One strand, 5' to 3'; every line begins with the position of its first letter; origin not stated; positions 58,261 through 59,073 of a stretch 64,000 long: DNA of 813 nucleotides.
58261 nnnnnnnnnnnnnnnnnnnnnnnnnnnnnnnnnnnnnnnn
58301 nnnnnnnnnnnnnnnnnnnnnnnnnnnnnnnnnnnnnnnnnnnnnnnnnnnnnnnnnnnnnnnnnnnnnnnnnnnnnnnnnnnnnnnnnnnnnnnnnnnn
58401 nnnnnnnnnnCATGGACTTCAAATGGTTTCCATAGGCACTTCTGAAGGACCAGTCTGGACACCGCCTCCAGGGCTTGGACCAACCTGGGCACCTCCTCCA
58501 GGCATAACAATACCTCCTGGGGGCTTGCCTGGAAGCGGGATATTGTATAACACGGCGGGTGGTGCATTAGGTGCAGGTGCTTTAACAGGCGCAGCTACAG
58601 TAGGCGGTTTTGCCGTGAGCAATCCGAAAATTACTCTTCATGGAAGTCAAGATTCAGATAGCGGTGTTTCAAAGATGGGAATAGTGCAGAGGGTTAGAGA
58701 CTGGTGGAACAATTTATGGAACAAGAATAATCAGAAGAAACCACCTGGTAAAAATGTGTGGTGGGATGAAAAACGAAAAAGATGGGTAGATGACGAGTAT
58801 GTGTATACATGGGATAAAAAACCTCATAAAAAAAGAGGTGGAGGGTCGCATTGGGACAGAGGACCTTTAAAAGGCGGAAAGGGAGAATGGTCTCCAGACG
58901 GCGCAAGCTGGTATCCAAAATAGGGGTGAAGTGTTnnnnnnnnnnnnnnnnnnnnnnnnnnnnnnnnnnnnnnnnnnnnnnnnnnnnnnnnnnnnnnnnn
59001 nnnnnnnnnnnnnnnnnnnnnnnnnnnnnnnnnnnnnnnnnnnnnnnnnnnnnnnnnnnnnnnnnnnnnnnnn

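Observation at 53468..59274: Rhs polymorphic toxin locus with immunity gene and a displaced orphan rhs-CT/immunity cassette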

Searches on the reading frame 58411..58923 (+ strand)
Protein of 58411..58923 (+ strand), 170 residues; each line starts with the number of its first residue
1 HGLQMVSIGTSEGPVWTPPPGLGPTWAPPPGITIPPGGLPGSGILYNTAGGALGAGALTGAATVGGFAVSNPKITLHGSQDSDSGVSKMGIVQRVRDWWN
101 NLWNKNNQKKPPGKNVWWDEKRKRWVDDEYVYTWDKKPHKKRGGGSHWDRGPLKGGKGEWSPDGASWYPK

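Call 8: search_protein_families(library=pfam, proteins=[window:58411-58923:+], max_evalue=10)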
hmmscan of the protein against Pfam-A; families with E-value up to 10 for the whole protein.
window:58411-58923:+ (170 aa): 0 families

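Call 11: find_homologous_proteins(query=window:58411-58920:+, max_evalue=0.01)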
Query window:58411-58920:+ (170 aa): 3 proteins with E <= 0.01 among 176 candidates.
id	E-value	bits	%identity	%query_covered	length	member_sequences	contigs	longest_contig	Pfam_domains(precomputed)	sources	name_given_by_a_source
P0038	6.9e-112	390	100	100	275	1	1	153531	PF25023.2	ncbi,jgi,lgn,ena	ncbi:MAG: RHS repeat-associated core domain-containing protein [Candidatus Omnitrophota bacterium]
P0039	4.7e-19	87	72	37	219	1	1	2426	-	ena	-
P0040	6.5e-15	73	66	35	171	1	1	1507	-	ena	-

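Call 16: find_encoding_contigs(protein=P0038, flank=10000, max_places=6)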
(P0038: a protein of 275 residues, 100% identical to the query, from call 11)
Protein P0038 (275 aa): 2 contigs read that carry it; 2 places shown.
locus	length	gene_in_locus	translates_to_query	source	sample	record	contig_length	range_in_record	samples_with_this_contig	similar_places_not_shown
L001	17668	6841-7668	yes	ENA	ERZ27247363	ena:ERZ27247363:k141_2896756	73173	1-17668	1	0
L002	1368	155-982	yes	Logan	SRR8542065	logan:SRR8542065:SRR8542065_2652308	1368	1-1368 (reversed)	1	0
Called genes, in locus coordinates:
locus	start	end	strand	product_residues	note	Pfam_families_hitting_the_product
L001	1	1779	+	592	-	?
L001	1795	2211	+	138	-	-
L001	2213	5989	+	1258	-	PF20148:DUF6531, PF05593:RHS_repeat (weak), PF25023:TEN_YD-shell, PF05593:RHS_repeat, PF25023:TEN_YD-shell, PF05593:RHS_repeat (weak), PF25023:TEN_YD-shell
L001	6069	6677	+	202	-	-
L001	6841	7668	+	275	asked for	PF25023:TEN_YD-shell (weak)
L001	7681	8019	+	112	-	PF15566:Imm32 (weak)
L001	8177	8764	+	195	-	PF01797:Y1_Tnp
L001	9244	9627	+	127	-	PF00072:Response_reg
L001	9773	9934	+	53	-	-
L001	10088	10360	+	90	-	PF02604:PhdYeFM_antitox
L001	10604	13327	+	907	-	PF05057:DUF676 (faint)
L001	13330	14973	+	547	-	-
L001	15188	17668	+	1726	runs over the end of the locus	PF13517:FG-GAP_3 (faint), PF07679:I-set, PF13927:Ig_3, PF14312:FG-GAP_2 (faint), PF01839:FG-GAP, PF10091:Glycoamylase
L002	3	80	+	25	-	?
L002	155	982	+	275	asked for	PF25023:TEN_YD-shell (weak)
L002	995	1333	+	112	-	PF15566:Imm32 (weak)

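Call 35: search_protein_families(library=pfam, alignment_id=A5, max_evalue=1)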
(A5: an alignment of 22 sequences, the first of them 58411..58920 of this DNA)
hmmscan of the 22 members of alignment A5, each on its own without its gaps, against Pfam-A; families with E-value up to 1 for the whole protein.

A. member 1, window:58411-58920:+ (170 aa): 0 families

B. families by the number of members that match (of 22 scanned): 18 families
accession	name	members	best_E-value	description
PF05593.20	RHS_repeat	5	1.5e-50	RHS Repeat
PF03527.20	RHS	3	0.00035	RHS protein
PF17780.6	OCRE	2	0.038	OCRE domain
PF23237.1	HYR_4C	1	0.0091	HYR-like domain with 4 cysteines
PF12259.13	Baculo_F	1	0.048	Baculovirus F protein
PF12090.13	Spt20_SEP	1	0.055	Spt20, SEP domain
PF08265.16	YL1_C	1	0.059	YL1 nuclear protein C-terminal domain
PF22308.1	DUF6969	1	0.085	Domain of unknown function (DUF6969)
PF01963.22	TraB_PrgY_gumN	1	0.12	TraB/PrgY/gumN family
PF21482.3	KH_GLD-3_2nd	1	0.15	GLD-3 2nd KH domain (aka KH3)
PF03839.21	Sec62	1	0.18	Translocation protein Sec62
PF08471.15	Ribonuc_red_2_N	1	0.19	Class II vitamin B12-dependent ribonucleotide reductase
PF25023.1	TEN_YD-shell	1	0.25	Teneurin YD-shell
PF05648.19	PEX11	1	0.29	Peroxisomal biogenesis factor 11 (PEX11)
PF16342.10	DUF4972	1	0.34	Domain of unknown function (DUF4972)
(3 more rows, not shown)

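Call 36: find_encoding_contigs(protein=P0039, flank=5000, max_places=3)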
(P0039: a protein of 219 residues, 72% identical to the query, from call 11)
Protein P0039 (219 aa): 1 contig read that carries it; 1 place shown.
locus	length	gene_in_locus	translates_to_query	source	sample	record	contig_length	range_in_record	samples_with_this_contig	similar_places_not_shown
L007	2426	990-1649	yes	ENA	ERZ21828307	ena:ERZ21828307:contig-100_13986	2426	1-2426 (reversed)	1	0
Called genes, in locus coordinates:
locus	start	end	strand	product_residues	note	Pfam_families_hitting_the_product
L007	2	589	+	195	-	?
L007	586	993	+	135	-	-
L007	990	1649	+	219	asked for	-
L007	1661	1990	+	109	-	PF15566:Imm32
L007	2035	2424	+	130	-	?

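Call 37: find_encoding_contigs(protein=P0040, flank=5000, max_places=3)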
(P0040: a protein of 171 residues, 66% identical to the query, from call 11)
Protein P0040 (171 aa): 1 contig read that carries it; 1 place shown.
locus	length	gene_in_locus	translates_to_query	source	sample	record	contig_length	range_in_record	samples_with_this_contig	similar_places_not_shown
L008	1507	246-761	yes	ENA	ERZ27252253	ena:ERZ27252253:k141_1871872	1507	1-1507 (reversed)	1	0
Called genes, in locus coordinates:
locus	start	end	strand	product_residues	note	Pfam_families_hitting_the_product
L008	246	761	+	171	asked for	-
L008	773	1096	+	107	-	PF15566:Imm32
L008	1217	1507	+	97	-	?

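Call 73: search_protein_families(library=padloc, proteins=[window:58411-58923:+], max_evalue=0.01)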
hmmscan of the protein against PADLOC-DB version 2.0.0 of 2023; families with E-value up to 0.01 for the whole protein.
window:58411-58923:+ (170 aa): 0 families

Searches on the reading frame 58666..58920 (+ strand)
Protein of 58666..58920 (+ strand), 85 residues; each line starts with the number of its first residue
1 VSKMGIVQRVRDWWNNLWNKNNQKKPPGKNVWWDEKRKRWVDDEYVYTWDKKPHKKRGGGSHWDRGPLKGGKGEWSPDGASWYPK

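Call 44: find_homologous_proteins(query=A6, max_evalue=1)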
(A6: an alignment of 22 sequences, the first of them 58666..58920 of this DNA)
Query A6 (22 sequences) (85 aa, profile of the alignment): 3 proteins with E <= 1 among 323 candidates.
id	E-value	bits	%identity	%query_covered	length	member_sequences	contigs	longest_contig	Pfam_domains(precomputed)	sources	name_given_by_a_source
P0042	1.6e-24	104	58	100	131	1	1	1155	-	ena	-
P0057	1.0e-18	85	57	52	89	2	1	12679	-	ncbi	ncbi:MAG: hypothetical protein AB1422_10980 [bacterium]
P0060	1.9e-17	81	55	52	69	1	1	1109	-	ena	-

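Call 49: predict_structure(alignment_id=A6)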
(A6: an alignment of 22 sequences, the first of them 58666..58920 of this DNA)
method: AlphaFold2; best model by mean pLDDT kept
length: 85 residues; sequences in the alignment: 22
mean_pLDDT: 81.9   pTM: 0.66
mean pLDDT of the five models: 81.9, 79.7, 79.1, 78.9, 78.2
residues with pLDDT >= 90: 41; 70-90: 23; 50-70: 21; < 50: 0
segments of 3 or more residues with pLDDT < 50: none
pLDDT, mean of each block of 10 residues (from residue 1): 59 60 81 91 94 81 93 93 92
secondary structure, 60 per line:
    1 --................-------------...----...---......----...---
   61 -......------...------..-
elements in order: H3-18 E32-34 E39-41 E45-50 E62-67 E74-76

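Call 64: fold_search(model_id=the predicted structure, library=pdb)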
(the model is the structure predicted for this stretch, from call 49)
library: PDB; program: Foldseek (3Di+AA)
matches with E <= 10: 70; with E <= 0.001: 0
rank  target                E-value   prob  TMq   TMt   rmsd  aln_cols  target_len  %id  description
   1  7p99_A                3.0e+00  0.06  0.23  0.09   9.0        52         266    8  Structure of human USPL1 in complex with SUMO2 (released 2022-03-02)
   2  3ul6_B                3.0e+00  0.02  0.16  0.17  14.0       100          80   10  Saccharum officinarum canecystatin-1 in space group P6422 (released 2012-12-12)
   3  1rge_A                3.5e+00  0.13  0.34  0.30  10.1        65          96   12  HYDROLASE, GUANYLORIBONUCLEASE (released 1996-10-14)
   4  1uci_A                3.7e+00  0.09  0.31  0.29   9.7        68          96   10  Mutants of RNase Sa (released 2003-09-09)
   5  1i8v_A                3.9e+00  0.10  0.34  0.31  11.9        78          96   12  CRYSTAL STRUCTURE OF RNASE SA Y80F MUTANT (released 2001-09-19)
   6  1uck_A                3.9e+00  0.08  0.31  0.29   9.7        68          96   10  Mutants of RNase Sa (released 2003-09-09)
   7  7zju_C                3.9e+00  0.05  0.23  0.10   8.9        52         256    8  Structure of human USPL1 in covalent complex with SUMO3-2Br probe (released 2023-09-27)
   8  6u9e_B                3.9e+00  0.02  0.19  0.14  12.4        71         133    8  Structure of PdpA-VgrG Complex, Lidless (released 2019-10-23)
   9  2rbi_A                4.2e+00  0.09  0.30  0.25   8.3        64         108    8  STRUCTURE OF BINASE MUTANT HIS 101 ASN (released 1997-03-12)
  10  1ucl_A                4.4e+00  0.13  0.36  0.33   9.8        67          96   12  Mutants of RNase Sa (released 2003-09-09)
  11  1bsc_B                4.4e+00  0.09  0.30  0.25   8.3        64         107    6  CRYSTAL STRUCTURAL ANALYSIS OF MUTATIONS IN THE HYDROPHOBIC CORES OF BARNASE (released 1994-01-31)
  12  1bsd_A                4.4e+00  0.09  0.31  0.26   8.4        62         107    8  CRYSTAL STRUCTURAL ANALYSIS OF MUTATIONS IN THE HYDROPHOBIC CORES OF BARNASE (released 1994-01-31)
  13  1brh_A                4.4e+00  0.09  0.31  0.25   8.3        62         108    8  BARNASE MUTANT WITH LEU 14 REPLACED BY ALA (released 1995-07-10)
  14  1t2h_A                4.7e+00  0.12  0.36  0.32  10.0        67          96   13  Y81W mutant of RNase Sa from Streptomyces aureofaciens (released 2004-12-21)
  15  4gho_A                4.7e+00  0.11  0.34  0.30  10.0        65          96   12  Crystal Structure Analysis of Streptomyces aureofaciens Ribonuclease S24A mutant (released 2013-08-14)
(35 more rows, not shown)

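Call 86: search_solved_structures(query=A6, max_evalue=10)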
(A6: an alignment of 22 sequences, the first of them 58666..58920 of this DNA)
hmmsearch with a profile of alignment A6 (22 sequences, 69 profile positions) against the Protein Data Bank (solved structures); distinct sequences matched with E-value up to 10: 1.
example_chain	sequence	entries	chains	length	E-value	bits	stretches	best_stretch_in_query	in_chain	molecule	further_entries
8kaa_A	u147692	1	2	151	0.49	14.2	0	47-62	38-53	ester cyclase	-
